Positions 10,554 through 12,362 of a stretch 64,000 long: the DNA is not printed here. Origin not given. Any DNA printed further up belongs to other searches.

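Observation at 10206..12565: KaiC-like double ATPase overlapping a single-domain response regulator, with no KaiB or KaiA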

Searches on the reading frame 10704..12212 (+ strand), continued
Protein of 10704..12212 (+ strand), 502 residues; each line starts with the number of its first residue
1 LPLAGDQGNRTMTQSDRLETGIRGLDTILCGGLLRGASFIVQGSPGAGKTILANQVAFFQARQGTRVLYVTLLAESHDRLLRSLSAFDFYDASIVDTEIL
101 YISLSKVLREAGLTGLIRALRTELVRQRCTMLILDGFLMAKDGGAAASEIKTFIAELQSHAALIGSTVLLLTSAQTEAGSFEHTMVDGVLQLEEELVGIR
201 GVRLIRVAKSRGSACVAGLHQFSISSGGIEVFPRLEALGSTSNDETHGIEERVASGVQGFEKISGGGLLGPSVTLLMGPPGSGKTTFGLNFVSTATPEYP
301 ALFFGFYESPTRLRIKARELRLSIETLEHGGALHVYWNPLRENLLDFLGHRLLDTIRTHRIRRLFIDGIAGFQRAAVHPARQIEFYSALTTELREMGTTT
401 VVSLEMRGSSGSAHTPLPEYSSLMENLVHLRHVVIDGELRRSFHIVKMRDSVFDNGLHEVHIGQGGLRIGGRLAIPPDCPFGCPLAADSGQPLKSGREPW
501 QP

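Call 25: find_related_loci(query=A1, collection=genome_contigs, flank=6000)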
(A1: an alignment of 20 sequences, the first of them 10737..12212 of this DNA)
Query A1 (491 aa) in genome_contigs; peptide patterns used: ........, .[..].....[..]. (x = any residue, [..] = any of these).
600 stretches matched a pattern (row limit reached: there are more); 586 encode a relative of the query (tblastn E <= 1e-3); the best 80 are kept; 80 distinct loci.
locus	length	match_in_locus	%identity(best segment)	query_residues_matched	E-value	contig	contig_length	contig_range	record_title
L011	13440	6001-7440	63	6-484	0e+0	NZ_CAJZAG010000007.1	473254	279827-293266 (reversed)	Cupriavidus pampae strain LMG 32289 isolate CPDB6, whole genome shotgun sequence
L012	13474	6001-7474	78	1-491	0e+0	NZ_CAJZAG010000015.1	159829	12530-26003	Cupriavidus pampae strain LMG 32289 isolate CPDB6, whole genome shotgun sequence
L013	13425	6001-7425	65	6-481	0e+0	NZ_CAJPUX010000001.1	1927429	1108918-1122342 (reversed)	Cupriavidus plantarum strain LMG 26296 isolate LMG 26296, whole genome shotgun sequence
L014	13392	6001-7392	63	3-468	0e+0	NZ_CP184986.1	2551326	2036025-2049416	Cupriavidus sp. H19C3 chromosome 2, complete sequence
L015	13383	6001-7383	62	6-465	0e+0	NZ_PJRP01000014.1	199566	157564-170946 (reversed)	Cupriavidus pauculus strain UM1 contig_14, whole genome shotgun sequence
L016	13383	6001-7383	63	6-465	1e-180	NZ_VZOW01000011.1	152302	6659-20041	Cupriavidus pauculus strain CCUG 12507 contig_0000011, whole genome shotgun sequence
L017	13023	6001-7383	62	6-465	3e-178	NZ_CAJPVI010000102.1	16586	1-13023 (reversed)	Cupriavidus numazuensis strain LMG 26411 isolate LMG 26411, whole genome shotgun sequence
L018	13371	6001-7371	57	6-461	7e-159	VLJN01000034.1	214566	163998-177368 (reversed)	Cupriavidus gilardii J11 CupJ11_scaffold_3, whole genome shotgun sequence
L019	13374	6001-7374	54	6-462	9e-153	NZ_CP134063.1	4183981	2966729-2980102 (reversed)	Microvirga sp. M2 chromosome, complete genome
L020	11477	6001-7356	54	4-456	2e-150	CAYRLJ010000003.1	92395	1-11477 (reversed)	MAG TPA_asm: uncultured Burkholderia sp. isolate SRP272529_co1_162 genome assembly, contig: NODE_203_length_92395_cov_11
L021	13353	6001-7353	54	6-455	2e-148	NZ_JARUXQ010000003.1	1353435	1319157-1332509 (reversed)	Caballeronia sp. LZ033 Scaffold_3_1, whole genome shotgun sequence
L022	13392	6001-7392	52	3-465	3e-148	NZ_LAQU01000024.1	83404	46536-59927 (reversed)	Robbsia andropogonis strain ICMP2807 contig00024, whole genome shotgun sequence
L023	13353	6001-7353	54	6-455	1e-147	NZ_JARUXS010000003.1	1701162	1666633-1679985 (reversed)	Caballeronia sp. LZ035 Scaffold_3_1, whole genome shotgun sequence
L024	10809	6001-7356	54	1-451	2e-146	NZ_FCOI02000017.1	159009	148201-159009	Caballeronia temeraria isolate LMG 29319 contig000017, whole genome shotgun sequence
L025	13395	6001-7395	51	6-469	2e-145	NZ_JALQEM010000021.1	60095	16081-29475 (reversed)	Caballeronia sp. GAFFF1 NODE_28_length_60095_cov_76.8032, whole genome shotgun sequence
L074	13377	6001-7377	50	1-458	6e-135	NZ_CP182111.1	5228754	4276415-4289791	Pseudomonas sp. OHS18 chromosome, complete genome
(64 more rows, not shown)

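Call 56: search_protein_families(library=padloc, proteins=[window:10737-12212:+], max_evalue=0.001)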
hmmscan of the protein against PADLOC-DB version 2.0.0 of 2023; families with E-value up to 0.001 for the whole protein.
window:10737-12212:+ (491 aa): 3 families
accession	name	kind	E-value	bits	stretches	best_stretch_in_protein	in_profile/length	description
PDLC04140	mad8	-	1.2e-06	26.3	0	29-96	31-100/314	mads_8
PDLC02196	IetA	-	0.0004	17.9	0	246-276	108-138/374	-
PDLC05079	PDC-S73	-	0.00079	16.3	0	27-59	193-225/752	-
